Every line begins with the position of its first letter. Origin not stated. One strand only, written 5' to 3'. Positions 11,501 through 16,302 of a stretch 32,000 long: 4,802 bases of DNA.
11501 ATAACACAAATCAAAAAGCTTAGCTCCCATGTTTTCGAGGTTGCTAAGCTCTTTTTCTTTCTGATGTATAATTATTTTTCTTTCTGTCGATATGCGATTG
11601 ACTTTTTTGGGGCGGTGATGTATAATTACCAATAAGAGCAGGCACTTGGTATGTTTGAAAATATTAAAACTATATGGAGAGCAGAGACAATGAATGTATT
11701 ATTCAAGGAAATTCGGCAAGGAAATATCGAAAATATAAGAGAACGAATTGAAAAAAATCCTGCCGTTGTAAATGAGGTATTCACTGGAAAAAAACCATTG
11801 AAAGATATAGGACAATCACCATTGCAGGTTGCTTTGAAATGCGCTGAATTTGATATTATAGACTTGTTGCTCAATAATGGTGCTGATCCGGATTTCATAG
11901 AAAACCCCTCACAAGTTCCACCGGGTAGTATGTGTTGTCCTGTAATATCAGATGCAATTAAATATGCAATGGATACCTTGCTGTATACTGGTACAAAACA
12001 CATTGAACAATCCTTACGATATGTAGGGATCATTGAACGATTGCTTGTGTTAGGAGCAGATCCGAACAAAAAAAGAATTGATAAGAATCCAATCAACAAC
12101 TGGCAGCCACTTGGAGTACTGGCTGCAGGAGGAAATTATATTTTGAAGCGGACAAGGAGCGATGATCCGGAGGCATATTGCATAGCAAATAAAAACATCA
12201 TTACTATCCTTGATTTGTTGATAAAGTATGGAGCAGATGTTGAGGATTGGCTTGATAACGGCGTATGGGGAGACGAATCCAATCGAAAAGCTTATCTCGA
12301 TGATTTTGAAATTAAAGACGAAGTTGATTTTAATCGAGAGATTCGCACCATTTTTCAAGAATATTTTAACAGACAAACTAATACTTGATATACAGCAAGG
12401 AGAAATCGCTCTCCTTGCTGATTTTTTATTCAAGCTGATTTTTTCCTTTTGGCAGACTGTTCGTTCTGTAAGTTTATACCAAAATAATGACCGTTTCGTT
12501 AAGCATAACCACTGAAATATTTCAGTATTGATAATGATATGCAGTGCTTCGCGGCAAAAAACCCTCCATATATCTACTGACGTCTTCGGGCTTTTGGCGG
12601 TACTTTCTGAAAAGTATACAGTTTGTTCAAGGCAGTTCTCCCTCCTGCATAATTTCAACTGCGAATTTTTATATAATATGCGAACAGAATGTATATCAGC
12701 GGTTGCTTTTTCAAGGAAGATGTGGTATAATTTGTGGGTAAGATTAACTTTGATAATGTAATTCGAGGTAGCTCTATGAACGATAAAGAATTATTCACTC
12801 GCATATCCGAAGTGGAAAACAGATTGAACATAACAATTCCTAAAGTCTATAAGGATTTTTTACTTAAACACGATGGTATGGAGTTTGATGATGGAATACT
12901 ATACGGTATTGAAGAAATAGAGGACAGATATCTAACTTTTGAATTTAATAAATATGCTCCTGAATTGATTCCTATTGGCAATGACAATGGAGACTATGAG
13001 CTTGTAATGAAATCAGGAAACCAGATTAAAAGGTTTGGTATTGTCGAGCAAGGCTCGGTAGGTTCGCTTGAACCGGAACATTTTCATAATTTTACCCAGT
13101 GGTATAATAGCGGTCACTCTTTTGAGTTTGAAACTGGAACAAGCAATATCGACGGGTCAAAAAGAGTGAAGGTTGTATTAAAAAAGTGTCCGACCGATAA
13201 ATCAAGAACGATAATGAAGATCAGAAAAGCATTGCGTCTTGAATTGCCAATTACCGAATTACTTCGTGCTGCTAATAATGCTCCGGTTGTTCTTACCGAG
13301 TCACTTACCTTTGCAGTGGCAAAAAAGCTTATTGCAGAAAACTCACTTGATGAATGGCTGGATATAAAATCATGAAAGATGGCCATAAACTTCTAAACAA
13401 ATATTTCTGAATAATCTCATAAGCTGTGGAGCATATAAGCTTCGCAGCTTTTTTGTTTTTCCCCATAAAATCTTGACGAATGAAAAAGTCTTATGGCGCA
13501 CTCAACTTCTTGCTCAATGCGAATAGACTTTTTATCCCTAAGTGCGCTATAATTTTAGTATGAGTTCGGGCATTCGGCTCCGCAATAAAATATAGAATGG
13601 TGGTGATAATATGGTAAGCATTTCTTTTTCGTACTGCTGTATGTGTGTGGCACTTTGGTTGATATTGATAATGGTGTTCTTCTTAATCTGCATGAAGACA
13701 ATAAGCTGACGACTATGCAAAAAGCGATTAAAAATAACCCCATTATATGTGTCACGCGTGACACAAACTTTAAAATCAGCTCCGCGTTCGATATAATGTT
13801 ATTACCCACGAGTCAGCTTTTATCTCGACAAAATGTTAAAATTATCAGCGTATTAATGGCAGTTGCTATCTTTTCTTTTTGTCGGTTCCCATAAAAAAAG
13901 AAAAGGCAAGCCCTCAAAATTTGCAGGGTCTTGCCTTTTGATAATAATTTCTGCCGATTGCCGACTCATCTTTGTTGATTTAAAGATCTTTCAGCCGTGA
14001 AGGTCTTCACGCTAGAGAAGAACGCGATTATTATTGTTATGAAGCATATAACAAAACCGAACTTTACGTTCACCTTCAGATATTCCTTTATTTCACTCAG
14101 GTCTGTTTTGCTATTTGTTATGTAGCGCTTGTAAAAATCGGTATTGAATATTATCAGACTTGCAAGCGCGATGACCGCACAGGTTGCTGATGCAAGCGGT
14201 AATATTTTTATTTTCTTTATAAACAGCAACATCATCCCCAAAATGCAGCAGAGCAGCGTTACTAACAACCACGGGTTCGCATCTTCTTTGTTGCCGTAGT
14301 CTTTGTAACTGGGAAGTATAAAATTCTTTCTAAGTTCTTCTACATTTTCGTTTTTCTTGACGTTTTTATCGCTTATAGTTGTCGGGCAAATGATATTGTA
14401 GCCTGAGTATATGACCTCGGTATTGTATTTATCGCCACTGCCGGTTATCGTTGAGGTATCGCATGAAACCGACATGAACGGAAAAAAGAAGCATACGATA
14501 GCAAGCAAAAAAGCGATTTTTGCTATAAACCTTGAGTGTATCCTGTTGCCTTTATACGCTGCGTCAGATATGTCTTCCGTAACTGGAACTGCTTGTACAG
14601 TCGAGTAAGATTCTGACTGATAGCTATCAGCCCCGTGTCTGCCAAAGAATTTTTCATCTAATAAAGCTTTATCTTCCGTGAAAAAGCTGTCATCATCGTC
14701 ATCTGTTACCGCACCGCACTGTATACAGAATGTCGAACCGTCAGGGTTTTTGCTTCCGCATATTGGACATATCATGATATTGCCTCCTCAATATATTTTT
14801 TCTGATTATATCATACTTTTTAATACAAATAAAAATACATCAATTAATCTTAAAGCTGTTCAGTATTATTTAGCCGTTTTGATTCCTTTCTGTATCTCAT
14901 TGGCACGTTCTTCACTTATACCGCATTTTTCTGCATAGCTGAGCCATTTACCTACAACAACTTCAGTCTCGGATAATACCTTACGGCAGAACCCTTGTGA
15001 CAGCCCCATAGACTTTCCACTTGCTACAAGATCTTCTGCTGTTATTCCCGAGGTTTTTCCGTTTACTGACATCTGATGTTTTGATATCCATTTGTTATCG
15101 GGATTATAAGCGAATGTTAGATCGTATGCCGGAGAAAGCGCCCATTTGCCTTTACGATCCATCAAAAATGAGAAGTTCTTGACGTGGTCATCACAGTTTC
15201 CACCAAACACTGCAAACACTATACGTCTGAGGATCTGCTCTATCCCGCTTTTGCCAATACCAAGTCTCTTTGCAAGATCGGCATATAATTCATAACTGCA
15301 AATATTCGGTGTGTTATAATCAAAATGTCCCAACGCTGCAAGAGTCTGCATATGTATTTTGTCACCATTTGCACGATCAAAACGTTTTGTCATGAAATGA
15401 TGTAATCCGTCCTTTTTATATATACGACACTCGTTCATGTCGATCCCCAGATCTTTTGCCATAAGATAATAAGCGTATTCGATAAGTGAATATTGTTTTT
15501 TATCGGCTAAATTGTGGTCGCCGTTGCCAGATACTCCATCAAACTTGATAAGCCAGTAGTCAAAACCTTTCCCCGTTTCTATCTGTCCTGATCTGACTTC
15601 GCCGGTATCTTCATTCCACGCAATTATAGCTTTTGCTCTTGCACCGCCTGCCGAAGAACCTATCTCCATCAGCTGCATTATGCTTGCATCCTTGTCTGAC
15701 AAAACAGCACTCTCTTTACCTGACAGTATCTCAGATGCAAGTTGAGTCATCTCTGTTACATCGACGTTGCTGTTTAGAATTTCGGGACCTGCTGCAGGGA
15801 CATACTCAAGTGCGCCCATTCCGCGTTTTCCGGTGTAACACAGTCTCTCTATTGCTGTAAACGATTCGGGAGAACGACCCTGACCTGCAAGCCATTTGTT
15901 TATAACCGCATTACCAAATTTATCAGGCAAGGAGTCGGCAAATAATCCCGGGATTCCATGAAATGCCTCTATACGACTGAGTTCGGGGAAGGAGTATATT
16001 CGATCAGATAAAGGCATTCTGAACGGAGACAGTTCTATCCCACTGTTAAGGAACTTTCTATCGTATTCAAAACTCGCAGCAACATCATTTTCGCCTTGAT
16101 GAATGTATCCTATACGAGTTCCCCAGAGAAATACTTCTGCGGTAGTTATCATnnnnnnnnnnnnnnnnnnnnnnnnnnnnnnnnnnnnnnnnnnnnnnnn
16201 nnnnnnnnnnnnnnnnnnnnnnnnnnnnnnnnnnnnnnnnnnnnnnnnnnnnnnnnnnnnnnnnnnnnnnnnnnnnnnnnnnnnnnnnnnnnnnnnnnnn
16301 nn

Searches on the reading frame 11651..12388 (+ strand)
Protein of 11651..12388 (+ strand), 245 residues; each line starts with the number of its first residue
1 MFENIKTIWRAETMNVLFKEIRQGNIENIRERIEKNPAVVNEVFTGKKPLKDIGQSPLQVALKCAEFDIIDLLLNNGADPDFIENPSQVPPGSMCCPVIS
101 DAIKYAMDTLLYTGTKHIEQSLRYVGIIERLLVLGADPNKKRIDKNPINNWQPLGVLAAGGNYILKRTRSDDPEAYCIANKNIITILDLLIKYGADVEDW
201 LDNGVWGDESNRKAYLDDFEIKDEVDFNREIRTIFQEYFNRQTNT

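Call 10: search_protein_families(library=pfam, proteins=[window:11651-12388:+], max_evalue=0.01)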
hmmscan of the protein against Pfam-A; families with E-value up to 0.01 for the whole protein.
window:11651-12388:+ (245 aa): 4 families
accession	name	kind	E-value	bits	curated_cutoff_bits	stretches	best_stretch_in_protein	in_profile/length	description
PF00023.36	Ank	-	1.3e-07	31.9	21.1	1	54-81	2-29/33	Ankyrin repeat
PF13606.12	Ank_3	-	2.6e-07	30.7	22.3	1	54-81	2-29/30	Ankyrin repeat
PF12796.13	Ank_2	-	2.7e-06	28.3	27.3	1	14-81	30-87/90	Ankyrin repeats (3 copies)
PF13637.12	Ank_4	-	0.0026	18.5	22.7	0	67-81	10-24/50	Ankyrin repeats (many copies)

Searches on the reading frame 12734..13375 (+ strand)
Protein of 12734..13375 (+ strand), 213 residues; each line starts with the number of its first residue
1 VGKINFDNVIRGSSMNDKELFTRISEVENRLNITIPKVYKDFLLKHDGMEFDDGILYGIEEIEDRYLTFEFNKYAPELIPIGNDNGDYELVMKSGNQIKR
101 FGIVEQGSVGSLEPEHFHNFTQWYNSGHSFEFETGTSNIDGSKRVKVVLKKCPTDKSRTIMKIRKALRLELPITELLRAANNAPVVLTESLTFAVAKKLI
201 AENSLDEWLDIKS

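Call 10: search_protein_families(library=pfam, proteins=[window:12734-13375:+], max_evalue=0.01)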
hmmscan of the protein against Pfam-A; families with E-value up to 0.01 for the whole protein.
window:12734-13375:+ (213 aa): 3 families
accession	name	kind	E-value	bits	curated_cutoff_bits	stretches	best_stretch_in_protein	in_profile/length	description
PF09346.15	SMI1_KNR4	-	1.1e-12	49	25.4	1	24-93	7-93/125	SMI1 / KNR4 family (SUKH-1)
PF14568.11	SUKH_6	-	3.7e-10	40.8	27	1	23-85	3-79/119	SMI1-KNR4 cell-wall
PF14567.11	SUKH_5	-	1.7e-05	25.1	27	1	21-124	24-137/142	SMI1-KNR4 cell-wall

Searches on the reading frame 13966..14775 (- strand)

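Call 11: search_protein_families(library=pfam, proteins=[window:13966-14775:-], max_evalue=0.01)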
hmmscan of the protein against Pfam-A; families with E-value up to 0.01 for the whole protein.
window:13966-14775:- (269 aa): 5 families
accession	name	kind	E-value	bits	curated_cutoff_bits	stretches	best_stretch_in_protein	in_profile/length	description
PF13240.11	Zn_Ribbon_1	-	9.5e-07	28.9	25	1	3-22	2-21/23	zinc-ribbon domain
PF08271.17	Zn_Ribbon_TF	-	5.4e-05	23.1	29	1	1-28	1-33/43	TFIIB zinc-binding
PF24463.1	DUF7577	-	0.00063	19.7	28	1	3-22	5-24/27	Domain of unknown function (DUF7577)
PF12773.13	DZR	-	0.0017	18.9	27.3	1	3-22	1-20/45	Double zinc ribbon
PF13248.11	Zn_ribbon_3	-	0.0032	17.3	27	1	3-23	5-25/26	zinc-ribbon domain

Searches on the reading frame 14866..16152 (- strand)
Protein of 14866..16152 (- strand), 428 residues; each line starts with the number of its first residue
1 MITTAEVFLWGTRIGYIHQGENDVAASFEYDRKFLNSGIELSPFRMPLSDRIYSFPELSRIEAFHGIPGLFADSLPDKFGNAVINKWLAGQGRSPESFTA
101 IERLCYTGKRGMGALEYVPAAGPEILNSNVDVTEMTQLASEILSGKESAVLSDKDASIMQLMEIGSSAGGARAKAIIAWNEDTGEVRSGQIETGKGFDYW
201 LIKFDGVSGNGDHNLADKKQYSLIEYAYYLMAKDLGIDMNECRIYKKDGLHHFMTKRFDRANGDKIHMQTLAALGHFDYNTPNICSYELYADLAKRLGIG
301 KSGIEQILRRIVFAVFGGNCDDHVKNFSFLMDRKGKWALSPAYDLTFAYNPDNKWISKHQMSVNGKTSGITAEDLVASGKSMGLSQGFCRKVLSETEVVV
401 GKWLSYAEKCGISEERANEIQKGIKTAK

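Call 11: search_protein_families(library=pfam, proteins=[window:14866-16152:-], max_evalue=0.01)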
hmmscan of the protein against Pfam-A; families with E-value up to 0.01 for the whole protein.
window:14866-16152:- (428 aa): 2 families
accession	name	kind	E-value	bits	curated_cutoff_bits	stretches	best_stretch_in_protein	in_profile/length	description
PF07804.18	HipA_C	-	4.3e-46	157.7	30.5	1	166-403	1-184/213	HipA-like C-terminal domain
PF13657.11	Couple_hipA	-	5.2e-21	75.5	22.5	1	6-117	2-98/99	HipA N-terminal domain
